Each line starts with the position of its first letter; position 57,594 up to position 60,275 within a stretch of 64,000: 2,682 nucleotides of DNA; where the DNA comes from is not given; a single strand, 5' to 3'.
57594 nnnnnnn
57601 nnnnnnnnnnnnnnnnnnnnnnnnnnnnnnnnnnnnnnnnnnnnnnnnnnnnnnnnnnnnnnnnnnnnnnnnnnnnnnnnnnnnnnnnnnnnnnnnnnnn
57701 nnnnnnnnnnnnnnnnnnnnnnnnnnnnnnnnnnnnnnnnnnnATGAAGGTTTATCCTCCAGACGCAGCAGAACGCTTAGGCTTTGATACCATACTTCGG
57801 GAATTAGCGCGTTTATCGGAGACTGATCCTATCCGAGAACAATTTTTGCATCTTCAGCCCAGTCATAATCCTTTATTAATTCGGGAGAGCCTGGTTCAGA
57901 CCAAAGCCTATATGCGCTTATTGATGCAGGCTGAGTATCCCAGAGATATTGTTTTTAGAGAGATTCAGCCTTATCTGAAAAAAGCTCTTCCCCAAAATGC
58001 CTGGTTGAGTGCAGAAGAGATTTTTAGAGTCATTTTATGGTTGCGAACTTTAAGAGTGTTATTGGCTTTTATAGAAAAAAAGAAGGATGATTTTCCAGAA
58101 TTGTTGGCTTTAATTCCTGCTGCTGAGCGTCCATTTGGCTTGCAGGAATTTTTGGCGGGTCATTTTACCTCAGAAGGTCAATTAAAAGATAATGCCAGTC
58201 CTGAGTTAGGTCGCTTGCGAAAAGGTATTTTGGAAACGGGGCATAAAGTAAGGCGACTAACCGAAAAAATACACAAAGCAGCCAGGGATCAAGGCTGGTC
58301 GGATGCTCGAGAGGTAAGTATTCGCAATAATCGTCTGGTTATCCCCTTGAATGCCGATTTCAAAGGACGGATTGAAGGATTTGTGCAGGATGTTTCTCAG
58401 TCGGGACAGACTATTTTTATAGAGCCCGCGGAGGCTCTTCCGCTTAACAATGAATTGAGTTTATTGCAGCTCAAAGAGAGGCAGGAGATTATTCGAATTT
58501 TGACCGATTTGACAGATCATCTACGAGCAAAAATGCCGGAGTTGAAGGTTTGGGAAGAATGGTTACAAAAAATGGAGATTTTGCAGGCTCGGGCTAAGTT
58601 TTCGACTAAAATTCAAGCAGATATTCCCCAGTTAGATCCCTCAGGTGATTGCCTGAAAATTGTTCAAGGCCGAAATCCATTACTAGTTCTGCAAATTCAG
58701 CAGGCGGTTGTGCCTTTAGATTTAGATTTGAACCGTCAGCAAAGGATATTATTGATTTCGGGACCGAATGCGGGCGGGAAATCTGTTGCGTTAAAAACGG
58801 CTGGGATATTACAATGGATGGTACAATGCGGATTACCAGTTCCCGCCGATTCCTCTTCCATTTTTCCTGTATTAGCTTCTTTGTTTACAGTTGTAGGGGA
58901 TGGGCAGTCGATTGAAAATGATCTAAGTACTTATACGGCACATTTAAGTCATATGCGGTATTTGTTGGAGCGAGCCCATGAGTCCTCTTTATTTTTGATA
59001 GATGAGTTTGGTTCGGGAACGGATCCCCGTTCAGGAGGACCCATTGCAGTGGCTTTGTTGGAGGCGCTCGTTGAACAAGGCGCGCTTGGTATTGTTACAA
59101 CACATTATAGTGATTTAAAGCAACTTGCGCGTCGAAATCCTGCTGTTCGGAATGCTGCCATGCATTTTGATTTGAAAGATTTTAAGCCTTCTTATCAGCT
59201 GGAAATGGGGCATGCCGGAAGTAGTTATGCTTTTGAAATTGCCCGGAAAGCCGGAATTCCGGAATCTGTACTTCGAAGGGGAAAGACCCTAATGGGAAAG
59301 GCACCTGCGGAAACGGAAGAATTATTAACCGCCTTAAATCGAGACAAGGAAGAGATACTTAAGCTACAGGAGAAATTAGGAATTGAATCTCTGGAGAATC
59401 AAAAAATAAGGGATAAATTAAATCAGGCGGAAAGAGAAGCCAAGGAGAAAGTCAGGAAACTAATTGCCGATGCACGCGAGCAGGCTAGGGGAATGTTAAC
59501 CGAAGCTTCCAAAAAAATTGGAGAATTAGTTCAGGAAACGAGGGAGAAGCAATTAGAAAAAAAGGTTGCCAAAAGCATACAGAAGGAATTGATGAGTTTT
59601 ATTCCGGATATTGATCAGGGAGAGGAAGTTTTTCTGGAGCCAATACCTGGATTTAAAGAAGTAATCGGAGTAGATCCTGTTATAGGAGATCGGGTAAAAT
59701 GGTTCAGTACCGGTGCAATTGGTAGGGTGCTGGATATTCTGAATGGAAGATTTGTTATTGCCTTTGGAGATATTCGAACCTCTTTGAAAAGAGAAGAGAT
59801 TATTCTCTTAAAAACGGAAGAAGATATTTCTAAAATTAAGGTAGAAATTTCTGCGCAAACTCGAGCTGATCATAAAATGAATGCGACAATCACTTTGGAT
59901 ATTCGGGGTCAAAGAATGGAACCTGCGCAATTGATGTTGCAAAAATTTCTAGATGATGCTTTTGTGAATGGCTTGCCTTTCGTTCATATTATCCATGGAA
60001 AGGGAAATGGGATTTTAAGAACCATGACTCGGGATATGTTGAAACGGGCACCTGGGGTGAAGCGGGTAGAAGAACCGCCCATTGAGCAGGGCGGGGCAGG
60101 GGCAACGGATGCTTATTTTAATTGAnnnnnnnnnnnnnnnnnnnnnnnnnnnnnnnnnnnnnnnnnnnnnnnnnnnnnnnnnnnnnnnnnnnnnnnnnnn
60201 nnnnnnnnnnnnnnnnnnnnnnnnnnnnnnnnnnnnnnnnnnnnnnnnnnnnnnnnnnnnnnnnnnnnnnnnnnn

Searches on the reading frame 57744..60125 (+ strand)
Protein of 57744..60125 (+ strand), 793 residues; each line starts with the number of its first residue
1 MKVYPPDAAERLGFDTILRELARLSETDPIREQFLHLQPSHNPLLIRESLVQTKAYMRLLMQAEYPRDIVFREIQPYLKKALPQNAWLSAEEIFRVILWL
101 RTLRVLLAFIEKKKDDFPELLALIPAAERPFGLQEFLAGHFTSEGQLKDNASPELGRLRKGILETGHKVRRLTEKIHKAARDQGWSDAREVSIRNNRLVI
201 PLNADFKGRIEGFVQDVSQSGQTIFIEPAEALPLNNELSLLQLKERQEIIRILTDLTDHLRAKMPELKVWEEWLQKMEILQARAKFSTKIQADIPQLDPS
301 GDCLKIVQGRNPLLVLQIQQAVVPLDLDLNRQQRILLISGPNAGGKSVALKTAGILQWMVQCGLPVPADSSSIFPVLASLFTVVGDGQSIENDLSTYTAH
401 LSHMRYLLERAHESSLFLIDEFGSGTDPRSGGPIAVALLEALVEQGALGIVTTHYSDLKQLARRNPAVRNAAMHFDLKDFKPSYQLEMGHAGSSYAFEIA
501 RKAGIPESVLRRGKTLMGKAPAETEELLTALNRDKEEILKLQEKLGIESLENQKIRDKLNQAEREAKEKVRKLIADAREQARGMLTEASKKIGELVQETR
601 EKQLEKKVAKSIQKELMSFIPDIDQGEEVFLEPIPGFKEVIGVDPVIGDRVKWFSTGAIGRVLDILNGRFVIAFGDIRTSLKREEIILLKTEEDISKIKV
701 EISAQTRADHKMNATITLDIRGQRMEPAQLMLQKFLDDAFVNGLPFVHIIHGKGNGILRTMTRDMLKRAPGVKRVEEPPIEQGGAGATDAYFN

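Call 14: search_protein_families(library=pfam, proteins=[window:57744-60125:+])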
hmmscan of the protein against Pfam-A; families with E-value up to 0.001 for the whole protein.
window:57744-60125:+ (793 aa): 3 families
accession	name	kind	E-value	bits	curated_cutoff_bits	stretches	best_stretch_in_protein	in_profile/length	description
PF00488.27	MutS_V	-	2.8e-34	119.2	30.2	1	337-516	2-183/188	MutS domain V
PF01713.27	Smr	-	1.4e-19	70.5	25.7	1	718-788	1-72/77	Smr domain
PF20297.4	MSSS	-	0.00081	19.5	26.8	0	647-686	1-42/42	MutS2 and Smr-associated SH3 domain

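Call 15: find_encoding_contigs(protein=window:57744-60125:+, flank=10000, max_places=10)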
Protein window:57744-60125:+ (793 aa): no gene with exactly this product is on record in the collection.

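Call 16: find_homologous_proteins(query=window:57744-60125:+)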
Query window:57744-60125:+ (793 aa): 7990 proteins with E <= 0.001 among 8000 candidates; the best 120 are listed.
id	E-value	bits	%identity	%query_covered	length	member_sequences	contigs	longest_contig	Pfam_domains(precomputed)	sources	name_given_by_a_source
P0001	0.0e+0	1741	99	100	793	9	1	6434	PF00488.28,PF01713.28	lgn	-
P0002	0.0e+0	1335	75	100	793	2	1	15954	PF00488.28,PF01713.28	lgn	-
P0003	0.0e+0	1334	76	100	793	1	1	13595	PF00488.28,PF01713.28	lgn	-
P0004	0.0e+0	1194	68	100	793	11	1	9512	PF20297.5,PF00488.28,PF01713.28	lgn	-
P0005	0.0e+0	1194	67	100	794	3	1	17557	PF20297.5,PF00488.28,PF01713.28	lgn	-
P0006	0.0e+0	1016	59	100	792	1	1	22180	PF20297.5,PF00488.28,PF01713.28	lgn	-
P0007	3.8e-246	837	51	100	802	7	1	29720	PF20297.5,PF00488.28,PF01713.28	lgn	-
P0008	5.5e-222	757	47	99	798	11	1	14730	PF00488.28,PF01713.28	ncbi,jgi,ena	-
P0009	1.1e-170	588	39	99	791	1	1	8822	PF00488.28,PF01713.28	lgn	-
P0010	9.4e-167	575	40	99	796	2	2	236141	PF00488.28,PF01713.28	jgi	jgi:DNA mismatch repair protein MutS2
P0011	1.6e-166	574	40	99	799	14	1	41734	PF00488.28,PF01713.28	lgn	-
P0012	3.5e-166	573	38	100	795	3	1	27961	PF00488.28,PF01713.28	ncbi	ncbi:MAG: endonuclease MutS2 [Bacteroidota bacterium]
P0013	2.8e-165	570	38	100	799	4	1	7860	PF00488.28,PF01713.28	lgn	-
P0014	8.2e-163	562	38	98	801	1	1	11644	PF20297.5,PF00488.28,PF01713.28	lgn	-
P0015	1.3e-162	561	39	99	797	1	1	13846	PF20297.5,PF00488.28,PF01713.28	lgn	-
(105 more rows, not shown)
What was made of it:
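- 57744..60125 (+): mutS2 (MutS_V + Smr), the gene upstream of array 2. Calls 14, 16.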

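Call 17: find_encoding_contigs(protein=P0001, flank=10000, max_places=10)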
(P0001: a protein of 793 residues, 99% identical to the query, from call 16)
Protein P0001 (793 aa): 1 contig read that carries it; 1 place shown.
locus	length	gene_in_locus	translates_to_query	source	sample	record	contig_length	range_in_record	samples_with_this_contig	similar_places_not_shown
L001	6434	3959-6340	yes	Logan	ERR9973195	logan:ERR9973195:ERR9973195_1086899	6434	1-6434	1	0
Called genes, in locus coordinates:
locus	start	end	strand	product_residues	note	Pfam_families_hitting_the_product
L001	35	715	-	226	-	PF01168:Ala_racemase_N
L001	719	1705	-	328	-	PF07584:BatA (weak), PF00092:VWA, PF13519:VWA_2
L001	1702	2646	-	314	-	-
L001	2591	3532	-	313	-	PF05762:VWA_CoxE, PF01882:DUF58, PF13519:VWA_2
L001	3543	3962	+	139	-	PF14129:DUF4296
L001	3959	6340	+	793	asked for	PF00488:MutS_V, PF01713:Smr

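Call 18: find_encoding_contigs(protein=P0002, flank=10000, max_places=6)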
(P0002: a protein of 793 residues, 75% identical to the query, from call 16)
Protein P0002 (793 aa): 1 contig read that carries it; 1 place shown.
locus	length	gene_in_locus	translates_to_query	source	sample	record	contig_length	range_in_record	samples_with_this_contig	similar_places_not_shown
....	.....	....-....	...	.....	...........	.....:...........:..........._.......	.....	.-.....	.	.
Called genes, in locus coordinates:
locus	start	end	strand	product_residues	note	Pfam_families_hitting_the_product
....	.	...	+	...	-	?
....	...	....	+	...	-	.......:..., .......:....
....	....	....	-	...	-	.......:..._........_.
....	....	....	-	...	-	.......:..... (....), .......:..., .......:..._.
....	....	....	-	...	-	-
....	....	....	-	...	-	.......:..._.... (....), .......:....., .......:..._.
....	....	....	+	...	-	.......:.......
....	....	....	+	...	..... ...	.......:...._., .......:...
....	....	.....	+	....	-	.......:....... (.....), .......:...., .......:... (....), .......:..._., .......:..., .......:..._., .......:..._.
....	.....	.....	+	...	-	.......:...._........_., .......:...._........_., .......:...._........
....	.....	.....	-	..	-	-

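Call 19: find_encoding_contigs(protein=P0003, flank=10000, max_places=6)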
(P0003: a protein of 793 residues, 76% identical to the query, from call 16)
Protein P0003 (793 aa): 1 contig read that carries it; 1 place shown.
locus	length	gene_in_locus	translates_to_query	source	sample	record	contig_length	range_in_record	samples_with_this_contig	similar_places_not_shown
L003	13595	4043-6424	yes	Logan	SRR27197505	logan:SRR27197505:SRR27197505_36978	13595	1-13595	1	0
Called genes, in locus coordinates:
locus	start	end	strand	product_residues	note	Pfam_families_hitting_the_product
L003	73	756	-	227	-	PF01168:Ala_racemase_N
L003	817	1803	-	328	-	PF00092:VWA, PF13519:VWA_2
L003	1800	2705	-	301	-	-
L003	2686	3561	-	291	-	PF05762:VWA_CoxE (weak), PF01882:DUF58, PF13519:VWA_2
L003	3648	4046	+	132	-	PF14129:DUF4296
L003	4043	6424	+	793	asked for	PF00488:MutS_V, PF01713:Smr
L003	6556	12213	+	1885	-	PF18962:Por_Secre_tail (faint), PF13573:SprB, PF00801:PKD, PF18911:PKD_4, PF00801:PKD, PF18911:PKD_4, PF13585:CHU_C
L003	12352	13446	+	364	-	PF12679:ABC2_membrane_2, PF12698:ABC2_membrane_3, PF01061:ABC2_membrane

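Call 26: find_encoding_contigs(protein=P0004, flank=10000, max_places=6)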
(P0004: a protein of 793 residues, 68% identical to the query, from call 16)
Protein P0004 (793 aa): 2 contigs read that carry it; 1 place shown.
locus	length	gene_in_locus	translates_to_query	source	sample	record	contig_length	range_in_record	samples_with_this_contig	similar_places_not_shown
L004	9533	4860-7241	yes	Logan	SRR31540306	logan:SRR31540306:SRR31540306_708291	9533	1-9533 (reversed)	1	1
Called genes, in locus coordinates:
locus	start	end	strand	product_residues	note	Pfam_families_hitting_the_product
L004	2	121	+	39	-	?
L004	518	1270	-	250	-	-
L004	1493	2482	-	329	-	PF07584:BatA (weak), PF00092:VWA, PF13519:VWA_2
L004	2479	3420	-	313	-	-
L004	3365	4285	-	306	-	PF01882:DUF58, PF13519:VWA_2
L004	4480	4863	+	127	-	PF14129:DUF4296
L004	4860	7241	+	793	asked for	PF00488:MutS_V, PF20297:MSSS (weak), PF01713:Smr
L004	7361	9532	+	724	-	?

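Call 27: find_encoding_contigs(protein=P0005, flank=10000, max_places=6)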
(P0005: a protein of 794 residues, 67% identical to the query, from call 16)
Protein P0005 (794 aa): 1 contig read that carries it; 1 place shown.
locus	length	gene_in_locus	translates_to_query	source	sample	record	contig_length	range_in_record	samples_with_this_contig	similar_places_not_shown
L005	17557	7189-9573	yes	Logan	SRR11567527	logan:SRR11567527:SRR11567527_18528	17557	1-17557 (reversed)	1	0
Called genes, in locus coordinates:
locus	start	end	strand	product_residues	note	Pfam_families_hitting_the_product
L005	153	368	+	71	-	PF02416:TatA_B_E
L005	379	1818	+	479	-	PF01425:Amidase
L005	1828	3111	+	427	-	PF01464:SLT, PF01476:LysM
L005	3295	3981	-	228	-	PF01168:Ala_racemase_N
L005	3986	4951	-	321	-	PF07584:BatA (faint), PF00092:VWA, PF06707:DUF1194 (faint), PF13519:VWA_2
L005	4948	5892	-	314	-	-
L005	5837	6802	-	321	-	PF05762:VWA_CoxE (weak), PF01882:DUF58, PF00092:VWA (weak), PF13519:VWA_2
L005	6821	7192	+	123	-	PF14129:DUF4296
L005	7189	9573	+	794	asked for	PF00488:MutS_V, PF20297:MSSS (weak), PF01713:Smr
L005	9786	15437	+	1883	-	PF18962:Por_Secre_tail (faint), PF13573:SprB, PF00801:PKD, PF18911:PKD_4, PF00801:PKD, PF18911:PKD_4, PF13585:CHU_C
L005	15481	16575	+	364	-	PF12679:ABC2_membrane_2 (weak), PF12698:ABC2_membrane_3, PF01061:ABC2_membrane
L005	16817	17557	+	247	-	?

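Call 28: find_encoding_contigs(protein=P0006, flank=10000, max_places=6)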
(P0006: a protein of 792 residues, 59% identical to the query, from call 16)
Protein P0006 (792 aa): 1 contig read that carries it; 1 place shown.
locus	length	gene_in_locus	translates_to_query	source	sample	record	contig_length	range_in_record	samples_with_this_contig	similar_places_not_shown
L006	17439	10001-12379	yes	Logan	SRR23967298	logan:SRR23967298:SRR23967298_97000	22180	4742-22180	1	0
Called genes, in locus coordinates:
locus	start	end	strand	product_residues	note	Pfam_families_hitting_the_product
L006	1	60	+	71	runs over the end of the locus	PF02416:TatA_B_E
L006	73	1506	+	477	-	PF01425:Amidase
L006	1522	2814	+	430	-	PF01464:SLT, PF01476:LysM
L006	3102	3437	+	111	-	-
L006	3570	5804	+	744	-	PF13620:CarboxypepD_reg (weak), PF13715:CarbopepD_reg_2, PF07715:Plug (weak)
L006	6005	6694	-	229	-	PF01168:Ala_racemase_N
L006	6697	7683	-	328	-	PF00092:VWA, PF13519:VWA_2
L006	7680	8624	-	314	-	-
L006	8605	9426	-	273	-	PF01882:DUF58, PF13519:VWA_2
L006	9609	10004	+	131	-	PF14129:DUF4296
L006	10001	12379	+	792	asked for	PF00488:MutS_V, PF20297:MSSS (weak), PF01713:Smr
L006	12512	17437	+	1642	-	?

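Call 46: find_related_loci(query=A1, collection=genome_contigs, flank=8000)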
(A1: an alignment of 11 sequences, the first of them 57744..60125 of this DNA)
Query A1 (793 aa) in genome_contigs; peptide patterns used: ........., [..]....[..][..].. (x = any residue, [..] = any of these).
599 stretches matched a pattern (row limit reached: there are more); 597 encode a relative of the query (tblastn E <= 1e-3); the best 80 are kept; 80 distinct loci.
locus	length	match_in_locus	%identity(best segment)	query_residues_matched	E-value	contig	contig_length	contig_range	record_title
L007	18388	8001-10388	38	3-788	4e-151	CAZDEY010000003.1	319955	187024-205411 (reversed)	MAG TPA_asm: uncultured Roseivirgaceae bacterium isolate SRP063590_co1_35 genome assembly, contig: NODE_16_length_319955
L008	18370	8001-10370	35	3-793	3e-146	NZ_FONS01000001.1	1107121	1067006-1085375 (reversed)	Pedobacter antarcticus strain ATCC 51969, whole genome shotgun sequence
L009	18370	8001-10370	35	3-793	4e-146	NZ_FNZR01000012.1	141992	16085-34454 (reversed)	Parapedobacter koreensis strain Jip14, whole genome shotgun sequence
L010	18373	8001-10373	35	3-793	4e-146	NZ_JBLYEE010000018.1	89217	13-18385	Pedobacter sp. N23S346 contig_18, whole genome shotgun sequence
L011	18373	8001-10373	35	3-793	2e-145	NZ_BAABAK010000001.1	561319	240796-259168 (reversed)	Pedobacter ginsengiterrae strain JCM 17338 sequence01, whole genome shotgun sequence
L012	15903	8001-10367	36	3-788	4e-145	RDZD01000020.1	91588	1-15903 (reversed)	MAG: Cytophagales bacterium isolate PH2015_06S_41_96 PH2015_06S_scaffold_75, whole genome shotgun sequence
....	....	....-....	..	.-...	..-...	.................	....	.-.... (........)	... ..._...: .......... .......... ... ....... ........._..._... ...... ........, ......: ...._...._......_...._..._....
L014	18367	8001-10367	36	3-792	3e-144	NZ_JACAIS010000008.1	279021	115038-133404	Sphingobacterium sp. N143 NODE_8_length_279021_cov_96.975422, whole genome shotgun sequence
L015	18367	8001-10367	36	3-793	1e-143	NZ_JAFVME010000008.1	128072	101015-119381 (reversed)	Pedobacter sp. B4-66 contig8, whole genome shotgun sequence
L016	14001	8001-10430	37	3-788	1e-143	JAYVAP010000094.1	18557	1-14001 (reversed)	MAG: Spirosoma sp. isolate GL26_DN_metabinner_5 GL26_DN_metabinner_5_93, whole genome shotgun sequence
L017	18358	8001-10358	35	4-788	8e-143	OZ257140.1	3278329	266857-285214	MAG: Bacteroidia bacterium isolate 69925edc-231f-44ad-80cb-a2517d38b89c genome assembly, chromosome: 1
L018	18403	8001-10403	36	3-788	1e-142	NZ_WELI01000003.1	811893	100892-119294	Rudanella paleaurantiibacter strain HX-22-17 Scaffold3_1, whole genome shotgun sequence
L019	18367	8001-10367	36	1-788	1e-142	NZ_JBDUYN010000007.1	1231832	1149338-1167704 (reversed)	MAG: Reichenbachiella sp. isolate CB.61.F.B1_116_15 CB_61_F_B1_116_15_000000000007, whole genome shotgun sequence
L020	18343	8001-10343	34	3-788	2e-142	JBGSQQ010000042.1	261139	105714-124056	MAG: Chryseolinea sp. isolate JTS-AC335 k141_1937155, whole genome shotgun sequence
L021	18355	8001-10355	35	3-792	2e-142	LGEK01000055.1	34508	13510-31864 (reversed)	Mucilaginibacter sp. L294 contig_55, whole genome shotgun sequence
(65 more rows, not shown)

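Call 47: list_cluster_members(proteins=[P0001, P0008, P0007])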
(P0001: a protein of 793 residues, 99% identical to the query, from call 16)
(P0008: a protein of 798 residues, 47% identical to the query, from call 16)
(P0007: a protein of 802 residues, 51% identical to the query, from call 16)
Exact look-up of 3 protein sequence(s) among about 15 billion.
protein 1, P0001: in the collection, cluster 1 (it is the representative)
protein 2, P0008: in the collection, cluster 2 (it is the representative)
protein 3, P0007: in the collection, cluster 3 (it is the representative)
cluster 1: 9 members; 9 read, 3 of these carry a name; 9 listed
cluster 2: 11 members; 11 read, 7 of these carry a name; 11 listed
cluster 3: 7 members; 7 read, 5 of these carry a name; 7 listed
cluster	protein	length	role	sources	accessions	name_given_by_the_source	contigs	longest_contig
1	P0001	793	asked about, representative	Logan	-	-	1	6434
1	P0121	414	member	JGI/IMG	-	DNA mismatch repair protein MutS2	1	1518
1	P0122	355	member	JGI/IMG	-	DNA mismatch repair protein MutS2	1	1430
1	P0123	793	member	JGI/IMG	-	DNA mismatch repair protein MutS2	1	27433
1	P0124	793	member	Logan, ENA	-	-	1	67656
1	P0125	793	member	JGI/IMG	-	-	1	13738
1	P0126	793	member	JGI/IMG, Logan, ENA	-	-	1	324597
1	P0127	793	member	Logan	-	-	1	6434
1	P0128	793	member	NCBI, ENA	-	-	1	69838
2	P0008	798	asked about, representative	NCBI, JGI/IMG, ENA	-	-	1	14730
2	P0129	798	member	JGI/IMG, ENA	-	DNA mismatch repair protein MutS2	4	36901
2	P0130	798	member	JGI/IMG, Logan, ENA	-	DNA mismatch repair protein MutS2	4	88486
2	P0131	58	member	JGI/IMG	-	DNA mismatch repair protein MutS2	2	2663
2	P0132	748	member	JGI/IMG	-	DNA mismatch repair protein MutS2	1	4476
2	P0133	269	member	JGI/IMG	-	DNA mismatch repair protein MutS2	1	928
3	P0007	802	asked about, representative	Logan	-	-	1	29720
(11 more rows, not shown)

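Call 51: find_encoding_contigs(protein=P0126, flank=10000, max_places=6)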
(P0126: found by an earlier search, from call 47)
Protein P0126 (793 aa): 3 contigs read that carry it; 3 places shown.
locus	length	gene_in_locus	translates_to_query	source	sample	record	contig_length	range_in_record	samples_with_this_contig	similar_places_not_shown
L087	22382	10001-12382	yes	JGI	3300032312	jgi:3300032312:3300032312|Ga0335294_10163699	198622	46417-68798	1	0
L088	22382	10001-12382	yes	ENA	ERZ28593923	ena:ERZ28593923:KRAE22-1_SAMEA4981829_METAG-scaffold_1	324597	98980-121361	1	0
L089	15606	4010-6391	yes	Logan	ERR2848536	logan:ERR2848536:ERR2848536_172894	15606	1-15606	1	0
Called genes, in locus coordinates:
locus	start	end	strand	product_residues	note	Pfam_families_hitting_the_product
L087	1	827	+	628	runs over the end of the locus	PF12895:ANAPC3 (faint), PF12569:NatA_aux_su (faint), PF07719:TPR_2 (faint), PF00515:TPR_1 (faint), PF13174:TPR_6 (faint), PF13176:TPR_7 (faint), PF14559:TPR_19 (weak), PF23914:TPR_CcmH_CycH (weak), +14 more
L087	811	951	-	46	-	-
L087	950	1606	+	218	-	PF14125:DUF4292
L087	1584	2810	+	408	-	PF01551:Peptidase_M23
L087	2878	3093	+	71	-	PF02416:TatA_B_E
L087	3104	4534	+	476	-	PF01425:Amidase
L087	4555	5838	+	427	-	PF01464:SLT, PF01476:LysM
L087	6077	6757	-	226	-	PF01168:Ala_racemase_N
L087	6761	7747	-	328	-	PF07584:BatA (weak), PF00092:VWA, PF13519:VWA_2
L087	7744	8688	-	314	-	-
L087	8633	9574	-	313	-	PF05762:VWA_CoxE, PF01882:DUF58, PF13519:VWA_2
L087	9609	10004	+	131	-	PF14129:DUF4296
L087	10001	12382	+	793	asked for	PF00488:MutS_V, PF01713:Smr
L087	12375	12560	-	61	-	-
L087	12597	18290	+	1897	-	PF13573:SprB, PF00801:PKD, PF18911:PKD_4, PF00801:PKD (weak), PF18911:PKD_4, PF13585:CHU_C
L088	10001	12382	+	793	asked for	PF00488:MutS_V, PF01713:Smr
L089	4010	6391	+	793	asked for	PF00488:MutS_V, PF01713:Smr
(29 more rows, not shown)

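Call 59: find_encoding_contigs(protein=P0123, flank=10000, max_places=6)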
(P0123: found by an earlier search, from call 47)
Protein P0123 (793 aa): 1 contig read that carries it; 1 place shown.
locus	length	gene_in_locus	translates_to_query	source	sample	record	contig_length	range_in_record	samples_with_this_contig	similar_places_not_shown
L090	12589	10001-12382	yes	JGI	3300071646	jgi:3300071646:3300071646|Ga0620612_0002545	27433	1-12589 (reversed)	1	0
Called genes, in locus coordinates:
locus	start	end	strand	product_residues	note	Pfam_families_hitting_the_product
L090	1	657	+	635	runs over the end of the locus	PF25060:ARM_TT21_2nd (faint), PF12569:NatA_aux_su (faint), PF28559:TPR_SusR (faint), PF00515:TPR_1 (faint), PF07719:TPR_2 (faint), PF09976:TPR_21 (faint), PF14559:TPR_19, PF13424:TPR_12 (weak), +14 more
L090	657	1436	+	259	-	PF14125:DUF4292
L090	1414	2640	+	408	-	PF01551:Peptidase_M23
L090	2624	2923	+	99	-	PF02416:TatA_B_E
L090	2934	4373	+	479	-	PF01425:Amidase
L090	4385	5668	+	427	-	PF01464:SLT, PF01476:LysM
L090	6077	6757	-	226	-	PF01168:Ala_racemase_N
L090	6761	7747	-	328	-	PF07584:BatA (weak), PF00092:VWA, PF13519:VWA_2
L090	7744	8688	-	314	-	-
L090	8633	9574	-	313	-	PF05762:VWA_CoxE (weak), PF01882:DUF58, PF13519:VWA_2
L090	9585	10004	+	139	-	PF14129:DUF4296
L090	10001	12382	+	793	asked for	PF00488:MutS_V, PF01713:Smr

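Call 60: find_encoding_contigs(protein=P0124, flank=10000, max_places=6)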
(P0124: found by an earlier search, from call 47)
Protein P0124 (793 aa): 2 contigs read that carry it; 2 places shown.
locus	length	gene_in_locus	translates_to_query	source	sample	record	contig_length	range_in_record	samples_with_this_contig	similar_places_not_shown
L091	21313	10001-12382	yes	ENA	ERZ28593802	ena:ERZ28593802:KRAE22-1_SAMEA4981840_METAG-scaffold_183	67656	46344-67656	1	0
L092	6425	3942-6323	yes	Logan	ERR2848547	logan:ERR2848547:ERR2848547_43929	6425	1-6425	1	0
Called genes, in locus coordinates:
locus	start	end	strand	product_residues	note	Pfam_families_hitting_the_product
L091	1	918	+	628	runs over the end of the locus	PF12569:NatA_aux_su (faint), PF07719:TPR_2 (faint), PF12895:ANAPC3 (faint), PF13429:TPR_15 (faint), PF00515:TPR_1 (faint), PF13174:TPR_6 (faint), PF14559:TPR_19 (weak), PF23914:TPR_CcmH_CycH (weak), +14 more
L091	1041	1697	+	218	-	PF14125:DUF4292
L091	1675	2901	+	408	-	PF01551:Peptidase_M23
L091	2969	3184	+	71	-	PF02416:TatA_B_E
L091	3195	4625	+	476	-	PF01425:Amidase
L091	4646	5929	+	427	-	PF01464:SLT, PF01476:LysM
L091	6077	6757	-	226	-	PF01168:Ala_racemase_N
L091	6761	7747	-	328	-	PF07584:BatA (weak), PF00092:VWA, PF13519:VWA_2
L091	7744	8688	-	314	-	-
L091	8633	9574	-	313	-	PF05762:VWA_CoxE, PF01882:DUF58, PF13519:VWA_2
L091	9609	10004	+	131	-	PF14129:DUF4296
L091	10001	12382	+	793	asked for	PF00488:MutS_V, PF01713:Smr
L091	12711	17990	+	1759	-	PF13573:SprB, PF00801:PKD, PF18911:PKD_4, PF00801:PKD, PF18911:PKD_4, PF13585:CHU_C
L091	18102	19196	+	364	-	PF12679:ABC2_membrane_2 (weak), PF12698:ABC2_membrane_3, PF01061:ABC2_membrane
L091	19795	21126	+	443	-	PF02881:SRP54_N, PF06414:Zeta_toxin (weak), PF00448:SRP54, PF01656:CbiA (faint), PF02978:SRP_SPB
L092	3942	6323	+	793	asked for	PF00488:MutS_V, PF01713:Smr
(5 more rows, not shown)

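Call 62: find_encoding_contigs(protein=P0128, flank=10000, max_places=6)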
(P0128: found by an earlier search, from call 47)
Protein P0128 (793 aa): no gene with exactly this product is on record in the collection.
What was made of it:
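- Tried and rejected: It could not be retrieved (calls 15, 62).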

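Call 81: find_encoding_contigs(protein=P0125, flank=10000, max_places=6)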
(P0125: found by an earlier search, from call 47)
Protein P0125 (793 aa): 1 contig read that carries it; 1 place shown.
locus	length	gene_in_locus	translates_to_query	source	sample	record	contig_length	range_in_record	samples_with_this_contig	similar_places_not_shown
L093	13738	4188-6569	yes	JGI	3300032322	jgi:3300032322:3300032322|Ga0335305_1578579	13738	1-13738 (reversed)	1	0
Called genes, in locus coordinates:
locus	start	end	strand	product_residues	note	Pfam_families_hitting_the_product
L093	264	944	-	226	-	PF01168:Ala_racemase_N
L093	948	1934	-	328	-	PF07584:BatA (weak), PF00092:VWA, PF13519:VWA_2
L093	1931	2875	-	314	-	-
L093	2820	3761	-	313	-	PF05762:VWA_CoxE, PF01882:DUF58, PF13519:VWA_2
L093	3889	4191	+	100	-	PF14129:DUF4296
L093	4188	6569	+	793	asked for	PF00488:MutS_V, PF01713:Smr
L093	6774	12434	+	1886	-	PF13573:SprB, PF00801:PKD, PF18911:PKD_4, PF00801:PKD, PF18911:PKD_4, PF13585:CHU_C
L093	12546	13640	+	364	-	PF12679:ABC2_membrane_2, PF12698:ABC2_membrane_3, PF01061:ABC2_membrane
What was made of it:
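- Checked: Its orthologues are 1,759-1,897 aa with SprB, PKD and CHU_C domains (calls 18, 19, 27, 51, 60, 81).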
